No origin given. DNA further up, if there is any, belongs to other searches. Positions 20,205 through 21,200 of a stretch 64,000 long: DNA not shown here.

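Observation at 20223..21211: ~1 kb low-GC islet bounded by exact 15-bp direct repeats, encoding a pilin-like, sequon-dense protein just upstream of dnaK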

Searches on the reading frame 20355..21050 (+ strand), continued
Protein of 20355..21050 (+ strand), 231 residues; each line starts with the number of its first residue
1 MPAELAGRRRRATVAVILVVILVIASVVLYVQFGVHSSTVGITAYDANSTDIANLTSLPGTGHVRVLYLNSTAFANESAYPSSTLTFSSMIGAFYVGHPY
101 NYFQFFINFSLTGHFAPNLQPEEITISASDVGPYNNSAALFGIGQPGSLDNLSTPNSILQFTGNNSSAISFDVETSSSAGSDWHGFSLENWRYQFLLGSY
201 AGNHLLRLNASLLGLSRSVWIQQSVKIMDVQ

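Call 106: find_related_loci(query=P0030, collection=viral_contigs, flank=6000)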
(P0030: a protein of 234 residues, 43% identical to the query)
Query P0030 (234 aa) in viral_contigs; peptide patterns used: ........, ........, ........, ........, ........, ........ (x = any residue, [..] = any of these).
16 stretches matched a pattern, but none encodes a relative of the query by tblastn (E <= 1e-3).
